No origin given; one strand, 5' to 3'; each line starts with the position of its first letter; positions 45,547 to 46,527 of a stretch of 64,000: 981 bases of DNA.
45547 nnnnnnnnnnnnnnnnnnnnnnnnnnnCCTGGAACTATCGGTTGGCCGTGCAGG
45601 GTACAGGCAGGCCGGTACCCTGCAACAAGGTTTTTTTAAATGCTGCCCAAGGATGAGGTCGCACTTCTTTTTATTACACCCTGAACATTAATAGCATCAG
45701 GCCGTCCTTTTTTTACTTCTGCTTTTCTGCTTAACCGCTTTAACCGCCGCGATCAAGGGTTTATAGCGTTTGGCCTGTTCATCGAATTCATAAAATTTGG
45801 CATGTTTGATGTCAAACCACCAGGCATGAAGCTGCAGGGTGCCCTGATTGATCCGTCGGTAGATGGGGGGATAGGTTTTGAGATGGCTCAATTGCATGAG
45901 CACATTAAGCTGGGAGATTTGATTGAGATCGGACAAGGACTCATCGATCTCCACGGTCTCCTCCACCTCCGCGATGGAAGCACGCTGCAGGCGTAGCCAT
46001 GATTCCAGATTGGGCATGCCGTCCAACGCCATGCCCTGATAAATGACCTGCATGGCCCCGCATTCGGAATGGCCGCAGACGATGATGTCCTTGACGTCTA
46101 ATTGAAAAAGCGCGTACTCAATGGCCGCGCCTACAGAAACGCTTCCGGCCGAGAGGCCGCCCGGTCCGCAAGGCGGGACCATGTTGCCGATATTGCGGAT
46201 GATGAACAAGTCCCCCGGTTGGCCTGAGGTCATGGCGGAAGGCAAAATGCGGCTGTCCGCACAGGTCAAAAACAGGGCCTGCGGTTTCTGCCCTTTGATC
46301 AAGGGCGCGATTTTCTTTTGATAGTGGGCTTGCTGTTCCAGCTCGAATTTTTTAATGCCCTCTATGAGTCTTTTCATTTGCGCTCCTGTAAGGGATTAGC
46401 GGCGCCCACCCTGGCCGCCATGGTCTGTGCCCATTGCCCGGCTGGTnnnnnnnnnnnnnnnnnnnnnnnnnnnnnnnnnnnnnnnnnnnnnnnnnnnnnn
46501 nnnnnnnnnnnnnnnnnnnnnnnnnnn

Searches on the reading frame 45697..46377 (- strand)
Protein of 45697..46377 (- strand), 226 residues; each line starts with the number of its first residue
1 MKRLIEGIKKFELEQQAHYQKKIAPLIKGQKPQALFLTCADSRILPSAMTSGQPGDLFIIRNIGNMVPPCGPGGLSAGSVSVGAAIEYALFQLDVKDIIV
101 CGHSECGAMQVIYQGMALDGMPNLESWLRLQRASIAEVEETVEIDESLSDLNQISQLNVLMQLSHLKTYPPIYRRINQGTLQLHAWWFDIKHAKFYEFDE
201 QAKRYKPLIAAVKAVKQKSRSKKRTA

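Call 6: search_protein_families(library=pfam, proteins=[window:45697-46377:-], max_evalue=0.01)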
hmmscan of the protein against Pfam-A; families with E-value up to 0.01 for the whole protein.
window:45697-46377:- (226 aa): 1 family
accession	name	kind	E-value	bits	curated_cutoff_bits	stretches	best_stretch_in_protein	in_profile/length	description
PF00484.24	Pro_CA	-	1.3e-41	142.8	25.7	1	34-194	1-155/156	Carbonic anhydrase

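Call 8: search_protein_families(library=ncbifam, proteins=[window:45697-46377:-], max_evalue=0.01)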
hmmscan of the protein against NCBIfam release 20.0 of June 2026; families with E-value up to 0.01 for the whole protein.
window:45697-46377:- (226 aa): 2 families
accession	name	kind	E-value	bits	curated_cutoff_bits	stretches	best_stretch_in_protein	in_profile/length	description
NF007756.0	PRK10437.1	equivalog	4.1e-17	62.4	251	1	26-203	29-196/220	carbonate dehydratase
NF011765.0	PRK15219.1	subfamily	2e-07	30.7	221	1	7-178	63-223/245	carbonic anhydrase family protein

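Call 9: find_encoding_contigs(protein=window:45697-46377:-, flank=10000, max_places=10)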
Protein window:45697-46377:- (226 aa): 1 contig read that carries it; 1 place shown.
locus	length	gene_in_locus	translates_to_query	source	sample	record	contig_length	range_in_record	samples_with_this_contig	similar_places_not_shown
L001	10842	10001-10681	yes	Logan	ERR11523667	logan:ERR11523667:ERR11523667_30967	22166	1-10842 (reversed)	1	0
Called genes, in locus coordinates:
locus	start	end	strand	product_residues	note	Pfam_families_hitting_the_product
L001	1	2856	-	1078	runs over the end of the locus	-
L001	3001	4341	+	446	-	PF18962:Por_Secre_tail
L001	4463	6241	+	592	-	PF07584:BatA (faint), PF00092:VWA, PF13519:VWA_2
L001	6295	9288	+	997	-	PF13584:BatD, PF07719:TPR_2 (faint), PF13176:TPR_7 (faint), PF13432:TPR_16 (weak), PF00515:TPR_1 (weak)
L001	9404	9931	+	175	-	PF09918:DUF2148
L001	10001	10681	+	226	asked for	PF00484:Pro_CA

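Call 17: find_related_loci(query=window:45697-46377:-, collection=metagenome_contigs, flank=10000)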
Query window:45697-46377:- (226 aa) in metagenome_contigs; peptide patterns used: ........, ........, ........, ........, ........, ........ (x = any residue, [..] = any of these).
343 stretches matched a pattern; 113 encode a relative of the query (tblastn E <= 1e-3); the best 80 are kept; 80 distinct loci.
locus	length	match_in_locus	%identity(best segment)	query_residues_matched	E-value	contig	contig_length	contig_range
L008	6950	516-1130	47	1-205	7e-66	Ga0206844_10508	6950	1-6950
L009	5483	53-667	44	1-205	7e-66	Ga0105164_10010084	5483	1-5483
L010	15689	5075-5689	47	1-205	8e-66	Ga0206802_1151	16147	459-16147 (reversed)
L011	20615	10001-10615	49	1-205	1e-65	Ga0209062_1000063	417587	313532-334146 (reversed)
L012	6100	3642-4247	47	1-205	1e-65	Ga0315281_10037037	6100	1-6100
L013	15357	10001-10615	47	1-205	8e-65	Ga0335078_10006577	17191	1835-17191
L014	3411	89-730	48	1-214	4e-64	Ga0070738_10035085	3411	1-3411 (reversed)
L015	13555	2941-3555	48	1-205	1e-62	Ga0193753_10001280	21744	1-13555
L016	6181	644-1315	44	1-225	1e-62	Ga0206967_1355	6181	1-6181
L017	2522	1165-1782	46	1-206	2e-63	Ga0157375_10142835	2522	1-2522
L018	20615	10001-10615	45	1-205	6e-63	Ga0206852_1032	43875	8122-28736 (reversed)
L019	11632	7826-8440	48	1-205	3e-62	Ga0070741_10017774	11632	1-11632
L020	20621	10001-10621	46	1-208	2e-62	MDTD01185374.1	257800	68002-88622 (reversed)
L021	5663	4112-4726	46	1-205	4e-62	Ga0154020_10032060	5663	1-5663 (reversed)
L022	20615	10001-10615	47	1-205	4e-62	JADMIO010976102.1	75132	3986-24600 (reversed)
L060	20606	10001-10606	42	1-205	5e-58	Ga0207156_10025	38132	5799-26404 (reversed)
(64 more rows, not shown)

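Call 76: list_cluster_members(proteins=[window:45697-46377:-, window:45337-45573:-, window:45337-45522:-, window:42745-42930:-, window:20672-20998:+, window:20072-20671:+, window:39286-39513:-, window:44373-44612:-, window:34981-35256:-, window:27766-27993:+])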
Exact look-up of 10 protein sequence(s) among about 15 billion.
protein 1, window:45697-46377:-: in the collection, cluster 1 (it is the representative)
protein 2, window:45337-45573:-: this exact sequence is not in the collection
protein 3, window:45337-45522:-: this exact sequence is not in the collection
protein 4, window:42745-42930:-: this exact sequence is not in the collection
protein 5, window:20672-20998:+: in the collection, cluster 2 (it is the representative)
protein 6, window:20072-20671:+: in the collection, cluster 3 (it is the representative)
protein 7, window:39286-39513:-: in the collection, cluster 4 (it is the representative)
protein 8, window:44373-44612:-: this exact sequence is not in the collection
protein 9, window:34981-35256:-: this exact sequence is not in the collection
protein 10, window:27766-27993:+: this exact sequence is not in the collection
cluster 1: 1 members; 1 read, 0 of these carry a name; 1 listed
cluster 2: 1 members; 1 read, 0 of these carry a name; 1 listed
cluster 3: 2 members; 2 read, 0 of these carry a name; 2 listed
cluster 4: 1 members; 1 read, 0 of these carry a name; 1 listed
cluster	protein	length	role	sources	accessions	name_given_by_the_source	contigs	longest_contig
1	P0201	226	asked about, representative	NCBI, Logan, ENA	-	-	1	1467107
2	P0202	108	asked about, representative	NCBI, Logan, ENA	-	-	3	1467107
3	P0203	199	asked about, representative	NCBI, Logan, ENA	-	-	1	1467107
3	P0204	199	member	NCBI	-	-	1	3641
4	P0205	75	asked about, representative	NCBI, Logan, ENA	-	-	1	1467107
